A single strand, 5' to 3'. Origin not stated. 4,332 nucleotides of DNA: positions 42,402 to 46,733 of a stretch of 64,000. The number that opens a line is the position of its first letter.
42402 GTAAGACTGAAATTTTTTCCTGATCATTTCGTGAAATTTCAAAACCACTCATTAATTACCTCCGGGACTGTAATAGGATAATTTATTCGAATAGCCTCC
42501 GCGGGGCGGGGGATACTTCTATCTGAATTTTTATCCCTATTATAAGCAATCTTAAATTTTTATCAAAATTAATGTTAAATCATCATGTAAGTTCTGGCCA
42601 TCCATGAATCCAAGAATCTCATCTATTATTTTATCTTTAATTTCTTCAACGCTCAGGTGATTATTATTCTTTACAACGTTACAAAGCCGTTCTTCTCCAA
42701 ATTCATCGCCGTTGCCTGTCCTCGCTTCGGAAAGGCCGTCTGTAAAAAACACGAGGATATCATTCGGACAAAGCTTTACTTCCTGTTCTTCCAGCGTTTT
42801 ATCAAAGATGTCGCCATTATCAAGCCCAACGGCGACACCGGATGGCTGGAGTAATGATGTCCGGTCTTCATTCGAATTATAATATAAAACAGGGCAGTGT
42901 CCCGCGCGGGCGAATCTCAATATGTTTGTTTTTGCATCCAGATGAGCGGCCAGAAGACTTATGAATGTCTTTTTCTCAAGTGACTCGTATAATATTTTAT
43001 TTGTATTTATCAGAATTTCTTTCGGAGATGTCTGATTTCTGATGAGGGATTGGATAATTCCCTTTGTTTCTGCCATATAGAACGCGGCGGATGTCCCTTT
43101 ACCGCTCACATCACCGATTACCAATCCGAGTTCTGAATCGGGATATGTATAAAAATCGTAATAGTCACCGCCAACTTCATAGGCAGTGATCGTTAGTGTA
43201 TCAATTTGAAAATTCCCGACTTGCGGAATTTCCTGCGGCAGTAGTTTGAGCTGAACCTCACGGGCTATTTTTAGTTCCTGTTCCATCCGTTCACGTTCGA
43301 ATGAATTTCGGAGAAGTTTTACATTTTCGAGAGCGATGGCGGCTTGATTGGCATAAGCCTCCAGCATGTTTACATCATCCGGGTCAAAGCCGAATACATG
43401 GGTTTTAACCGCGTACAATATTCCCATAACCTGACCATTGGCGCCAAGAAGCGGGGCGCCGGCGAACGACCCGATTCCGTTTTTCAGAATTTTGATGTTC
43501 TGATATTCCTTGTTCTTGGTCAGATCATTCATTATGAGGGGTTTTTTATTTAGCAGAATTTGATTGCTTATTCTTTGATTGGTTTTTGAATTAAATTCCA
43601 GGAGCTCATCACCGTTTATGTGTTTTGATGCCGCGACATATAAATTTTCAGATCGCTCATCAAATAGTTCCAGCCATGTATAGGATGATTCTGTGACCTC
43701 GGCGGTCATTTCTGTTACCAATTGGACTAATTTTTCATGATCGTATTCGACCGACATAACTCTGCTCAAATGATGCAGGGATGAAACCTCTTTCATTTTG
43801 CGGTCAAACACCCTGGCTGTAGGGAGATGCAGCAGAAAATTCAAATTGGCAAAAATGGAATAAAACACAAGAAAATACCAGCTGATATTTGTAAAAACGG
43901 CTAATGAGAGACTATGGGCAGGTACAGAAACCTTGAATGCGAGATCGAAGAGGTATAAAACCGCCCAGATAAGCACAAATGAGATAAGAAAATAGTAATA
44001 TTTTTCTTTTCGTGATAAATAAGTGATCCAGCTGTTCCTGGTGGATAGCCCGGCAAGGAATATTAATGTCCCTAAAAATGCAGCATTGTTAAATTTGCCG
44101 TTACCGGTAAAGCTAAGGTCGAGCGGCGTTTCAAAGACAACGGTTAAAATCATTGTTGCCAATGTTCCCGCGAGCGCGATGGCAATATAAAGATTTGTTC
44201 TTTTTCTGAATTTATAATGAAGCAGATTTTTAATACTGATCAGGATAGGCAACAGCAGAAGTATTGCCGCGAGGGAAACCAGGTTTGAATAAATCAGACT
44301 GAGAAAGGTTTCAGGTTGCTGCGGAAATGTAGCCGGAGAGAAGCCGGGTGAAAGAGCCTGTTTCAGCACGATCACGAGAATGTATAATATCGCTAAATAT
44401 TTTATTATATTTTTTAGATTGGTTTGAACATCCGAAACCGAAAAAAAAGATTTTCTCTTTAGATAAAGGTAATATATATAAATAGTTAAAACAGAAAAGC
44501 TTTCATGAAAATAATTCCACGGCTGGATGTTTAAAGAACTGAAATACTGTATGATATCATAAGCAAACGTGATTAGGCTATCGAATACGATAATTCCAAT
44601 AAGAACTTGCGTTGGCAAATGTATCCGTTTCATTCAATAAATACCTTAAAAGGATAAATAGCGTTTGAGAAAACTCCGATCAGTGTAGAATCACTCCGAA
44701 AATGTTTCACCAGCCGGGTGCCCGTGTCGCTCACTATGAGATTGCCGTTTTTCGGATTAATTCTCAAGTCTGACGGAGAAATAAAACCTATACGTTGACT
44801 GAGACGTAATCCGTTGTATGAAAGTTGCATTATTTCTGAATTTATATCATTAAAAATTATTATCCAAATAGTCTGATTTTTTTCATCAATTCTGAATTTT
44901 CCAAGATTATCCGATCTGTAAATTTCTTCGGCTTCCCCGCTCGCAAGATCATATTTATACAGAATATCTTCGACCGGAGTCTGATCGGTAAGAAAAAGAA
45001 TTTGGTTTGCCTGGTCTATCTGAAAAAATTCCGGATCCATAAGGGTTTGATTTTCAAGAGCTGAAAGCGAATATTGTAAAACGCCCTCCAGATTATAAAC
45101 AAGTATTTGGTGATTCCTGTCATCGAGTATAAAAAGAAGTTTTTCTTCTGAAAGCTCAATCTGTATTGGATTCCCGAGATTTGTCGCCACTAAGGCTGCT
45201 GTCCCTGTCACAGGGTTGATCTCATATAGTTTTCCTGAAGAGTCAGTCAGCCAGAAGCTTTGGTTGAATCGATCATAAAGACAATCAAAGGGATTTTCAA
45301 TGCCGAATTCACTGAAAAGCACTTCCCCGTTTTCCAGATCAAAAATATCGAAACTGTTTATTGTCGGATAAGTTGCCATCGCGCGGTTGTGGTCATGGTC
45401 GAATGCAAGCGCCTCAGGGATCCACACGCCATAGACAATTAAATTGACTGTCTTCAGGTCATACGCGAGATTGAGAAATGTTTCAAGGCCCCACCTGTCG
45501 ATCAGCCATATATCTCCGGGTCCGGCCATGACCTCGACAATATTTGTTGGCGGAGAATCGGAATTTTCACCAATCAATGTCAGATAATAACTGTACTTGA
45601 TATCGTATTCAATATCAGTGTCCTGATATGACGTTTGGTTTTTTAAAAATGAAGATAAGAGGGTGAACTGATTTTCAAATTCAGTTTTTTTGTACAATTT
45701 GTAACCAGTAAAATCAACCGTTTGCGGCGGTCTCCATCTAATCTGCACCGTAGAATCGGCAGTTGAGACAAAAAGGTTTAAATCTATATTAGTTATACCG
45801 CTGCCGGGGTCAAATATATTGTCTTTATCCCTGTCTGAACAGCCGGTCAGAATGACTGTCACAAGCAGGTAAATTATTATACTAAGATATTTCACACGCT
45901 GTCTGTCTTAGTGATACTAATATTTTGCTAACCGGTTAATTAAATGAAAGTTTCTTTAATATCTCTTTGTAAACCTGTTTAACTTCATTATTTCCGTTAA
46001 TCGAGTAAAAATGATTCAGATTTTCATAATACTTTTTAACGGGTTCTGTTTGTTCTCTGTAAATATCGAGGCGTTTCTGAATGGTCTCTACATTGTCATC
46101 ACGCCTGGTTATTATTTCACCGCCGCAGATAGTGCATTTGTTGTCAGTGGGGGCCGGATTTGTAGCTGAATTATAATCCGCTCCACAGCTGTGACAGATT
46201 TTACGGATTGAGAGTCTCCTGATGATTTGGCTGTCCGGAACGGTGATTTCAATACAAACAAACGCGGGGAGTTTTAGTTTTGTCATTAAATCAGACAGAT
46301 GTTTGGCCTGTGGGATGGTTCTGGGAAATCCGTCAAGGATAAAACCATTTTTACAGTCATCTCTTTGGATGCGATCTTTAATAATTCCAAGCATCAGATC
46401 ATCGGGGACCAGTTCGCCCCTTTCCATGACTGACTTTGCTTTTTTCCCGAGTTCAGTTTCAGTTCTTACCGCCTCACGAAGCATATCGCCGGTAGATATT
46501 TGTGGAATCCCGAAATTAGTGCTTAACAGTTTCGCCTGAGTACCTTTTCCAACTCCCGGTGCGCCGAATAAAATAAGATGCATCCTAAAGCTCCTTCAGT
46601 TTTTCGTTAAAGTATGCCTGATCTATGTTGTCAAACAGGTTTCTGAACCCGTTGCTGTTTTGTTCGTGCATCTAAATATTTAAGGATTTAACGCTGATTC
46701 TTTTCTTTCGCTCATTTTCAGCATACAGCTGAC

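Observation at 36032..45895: Partner-switching cluster with no sigma factor: three different GAF-PP2C input phosphatases converge on a single STAS/RsbW pair, with a REC-GAF-GGDEF gene at the end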

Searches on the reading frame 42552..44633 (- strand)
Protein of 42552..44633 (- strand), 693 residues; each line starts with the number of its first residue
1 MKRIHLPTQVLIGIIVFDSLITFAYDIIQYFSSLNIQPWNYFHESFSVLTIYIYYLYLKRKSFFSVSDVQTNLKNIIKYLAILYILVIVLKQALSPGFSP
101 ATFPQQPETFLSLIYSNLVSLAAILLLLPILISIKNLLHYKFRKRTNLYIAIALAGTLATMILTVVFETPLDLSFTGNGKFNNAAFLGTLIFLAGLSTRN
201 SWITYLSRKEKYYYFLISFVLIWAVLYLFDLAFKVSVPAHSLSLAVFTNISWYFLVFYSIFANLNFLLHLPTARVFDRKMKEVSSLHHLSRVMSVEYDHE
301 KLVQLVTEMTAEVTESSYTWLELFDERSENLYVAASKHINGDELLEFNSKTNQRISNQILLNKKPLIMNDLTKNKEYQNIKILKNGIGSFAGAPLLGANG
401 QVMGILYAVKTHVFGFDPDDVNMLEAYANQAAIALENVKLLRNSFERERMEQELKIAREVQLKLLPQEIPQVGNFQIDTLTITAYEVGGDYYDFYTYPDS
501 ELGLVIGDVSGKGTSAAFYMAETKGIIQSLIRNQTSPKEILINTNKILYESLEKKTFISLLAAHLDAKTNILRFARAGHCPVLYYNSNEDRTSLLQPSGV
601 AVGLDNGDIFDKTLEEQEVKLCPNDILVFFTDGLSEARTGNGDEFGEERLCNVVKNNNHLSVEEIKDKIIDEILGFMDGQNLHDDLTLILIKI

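Call 3: search_protein_families(library=pfam, proteins=[window:42552-44633:-], max_evalue=0.01)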
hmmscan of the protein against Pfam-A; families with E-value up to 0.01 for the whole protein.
window:42552-44633:- (693 aa): 4 families
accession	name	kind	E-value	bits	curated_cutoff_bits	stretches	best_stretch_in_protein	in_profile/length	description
PF07228.17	SpoIIE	-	5.5e-47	160.6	25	1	499-692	2-190/192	Stage II sporulation protein E (SpoIIE)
PF13185.12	GAF_2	-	5.3e-15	56.3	28.6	1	299-436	4-136/136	GAF domain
PF01590.32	GAF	-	5.5e-12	46.8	22.4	1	298-435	1-133/133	GAF domain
PF13492.12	GAF_3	-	1.8e-05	25.6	27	1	388-437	81-129/129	GAF domain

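Call 48: search_protein_families(library=ncbifam, proteins=[window:42552-44633:-], max_evalue=0.01)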
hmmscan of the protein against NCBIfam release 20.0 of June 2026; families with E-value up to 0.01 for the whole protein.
window:42552-44633:- (693 aa): 5 families
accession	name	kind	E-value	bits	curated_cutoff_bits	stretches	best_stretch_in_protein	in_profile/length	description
NF045505.1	RR_RssB_Pseudo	equivalog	1.8e-14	53.6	700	1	450-688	152-386/394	two-component system response regulator RssB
TIGR02865.1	spore_II_E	equivalog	2.9e-10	38.9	490.8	1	485-693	564-763/764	stage II sporulation protein E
TIGR01817.1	nifA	equivalog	5.6e-09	35.3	528.85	1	282-450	3-171/534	nif-specific transcriptional activator NifA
NF038263.1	prot_phos_SiaA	equivalog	5.2e-07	28.6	700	1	487-690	449-654/658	biofilm regulation protein phosphatase SiaA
NF047786.1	his_kin_MadS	equivalog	0.00086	18.5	500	1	300-456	47-195/434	MadS family sensor histidine kinase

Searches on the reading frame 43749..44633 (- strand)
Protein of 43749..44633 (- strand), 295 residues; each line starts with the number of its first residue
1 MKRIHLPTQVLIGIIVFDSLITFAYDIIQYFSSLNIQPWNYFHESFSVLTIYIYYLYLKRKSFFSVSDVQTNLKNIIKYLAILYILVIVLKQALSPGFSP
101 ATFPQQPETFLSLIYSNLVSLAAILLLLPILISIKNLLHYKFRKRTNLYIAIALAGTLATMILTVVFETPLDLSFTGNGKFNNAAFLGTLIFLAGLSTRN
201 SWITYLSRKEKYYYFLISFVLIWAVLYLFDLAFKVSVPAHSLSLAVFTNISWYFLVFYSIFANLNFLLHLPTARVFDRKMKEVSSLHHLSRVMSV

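Call 68: search_protein_families(library=pfam, alignment_id=A4, max_evalue=1)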
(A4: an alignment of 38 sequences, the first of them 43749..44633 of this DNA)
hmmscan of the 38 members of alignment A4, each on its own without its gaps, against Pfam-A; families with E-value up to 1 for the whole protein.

A. member 1, window:43749-44633:- (295 aa): 0 families

B. families by the number of members that match (of 38 scanned): 18 families
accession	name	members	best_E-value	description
PF06749.17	DUF1218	2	0.23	Protein of unknown function (DUF1218)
PF24417.1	DUF7549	1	0.0051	Family of unknown function (DUF7549)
PF05449.16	Phage_holin_3_7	1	0.02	Putative 3TM holin, Phage_holin_3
PF04039.18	MnhB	1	0.032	Domain related to MnhB subunit of Na+/H+ antiporter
PF04272.19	Phospholamban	1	0.033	Phospholamban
PF02313.22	Fumarate_red_D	1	0.036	Fumarate reductase subunit D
PF20152.4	DUF6534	1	0.05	Family of unknown function (DUF6534)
PF12428.13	DUF3675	1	0.058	Protein of unknown function (DUF3675)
PF06528.17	Phage_P2_GpE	1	0.066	Phage P2 GpE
PF15106.11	TMEM156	1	0.067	TMEM156 protein family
PF18184.6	SLATT_3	1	0.08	SMODS and SLOG-associating 2TM effector domain 3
PF04145.20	Ctr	1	0.13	Ctr copper transporter family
PF01757.29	Acyl_transf_3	1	0.19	Acyltransferase domain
PF10961.13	SelK_SelG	1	0.22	Selenoprotein SelK_SelG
PF01578.25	Cytochrom_C_asm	1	0.54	Cytochrome C assembly protein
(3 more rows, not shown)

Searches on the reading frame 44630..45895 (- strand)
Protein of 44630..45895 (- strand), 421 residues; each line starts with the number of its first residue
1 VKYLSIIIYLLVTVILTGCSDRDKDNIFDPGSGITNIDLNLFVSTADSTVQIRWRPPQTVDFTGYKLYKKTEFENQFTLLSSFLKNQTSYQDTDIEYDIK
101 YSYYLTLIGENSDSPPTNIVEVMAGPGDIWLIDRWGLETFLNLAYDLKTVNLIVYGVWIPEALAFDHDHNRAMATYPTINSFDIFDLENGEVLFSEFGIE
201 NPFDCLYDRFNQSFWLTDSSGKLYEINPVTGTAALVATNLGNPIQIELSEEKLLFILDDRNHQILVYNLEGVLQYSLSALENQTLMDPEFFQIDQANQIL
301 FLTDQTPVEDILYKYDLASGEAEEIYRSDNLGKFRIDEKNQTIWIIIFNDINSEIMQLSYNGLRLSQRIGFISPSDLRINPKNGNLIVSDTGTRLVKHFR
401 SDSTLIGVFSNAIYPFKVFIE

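Call 3: search_protein_families(library=pfam, proteins=[window:44630-45895:-], max_evalue=0.01)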
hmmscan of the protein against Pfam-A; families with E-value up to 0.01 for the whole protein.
window:44630-45895:- (421 aa): 2 families
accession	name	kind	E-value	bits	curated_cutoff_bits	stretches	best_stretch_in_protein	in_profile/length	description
PF00041.27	fn3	-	0.00025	21.6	25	1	45-121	11-82/84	Fibronectin type III domain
PF01436.27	NHL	-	0.0003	21.1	20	0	373-399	3-28/28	NHL repeat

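Call 48: search_protein_families(library=ncbifam, proteins=[window:44630-45895:-], max_evalue=0.01)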
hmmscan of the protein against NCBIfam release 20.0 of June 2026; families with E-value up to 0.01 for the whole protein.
window:44630-45895:- (421 aa): 1 family
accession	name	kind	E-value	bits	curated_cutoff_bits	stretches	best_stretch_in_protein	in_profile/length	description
NF035926.1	scyF_NHL_VPEP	equivalog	0.0022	17.2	350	0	208-272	217-278/376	scytonemin biosynthesis PEP-CTERM protein ScyF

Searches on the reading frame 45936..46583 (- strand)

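Call 3: search_protein_families(library=pfam, proteins=[window:45936-46583:-], max_evalue=0.01)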
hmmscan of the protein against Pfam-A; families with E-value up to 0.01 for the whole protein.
window:45936-46583:- (215 aa): 6 families
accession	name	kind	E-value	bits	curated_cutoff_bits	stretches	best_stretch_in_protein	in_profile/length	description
PF00406.28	ADK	-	1.3e-52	178.3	26.8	1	5-188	1-148/151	Adenylate kinase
PF13207.12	AAA_17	-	8.6e-25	88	27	1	6-124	1-119/136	AAA domain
PF05191.20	ADK_lid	-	4.8e-09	36.4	26.6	1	127-162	1-36/36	Adenylate kinase, active site lid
PF17213.9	Hydin_ADK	-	3.2e-07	31.1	27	1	58-85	168-195/196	Hydin Adenylate kinase-like domain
PF13238.12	AAA_18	-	0.0009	20.1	29.4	1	4-127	2-111/128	AAA domain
PF02223.23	Thymidylate_kin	-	0.0093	16.1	27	0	8-73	4-67/185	Thymidylate kinase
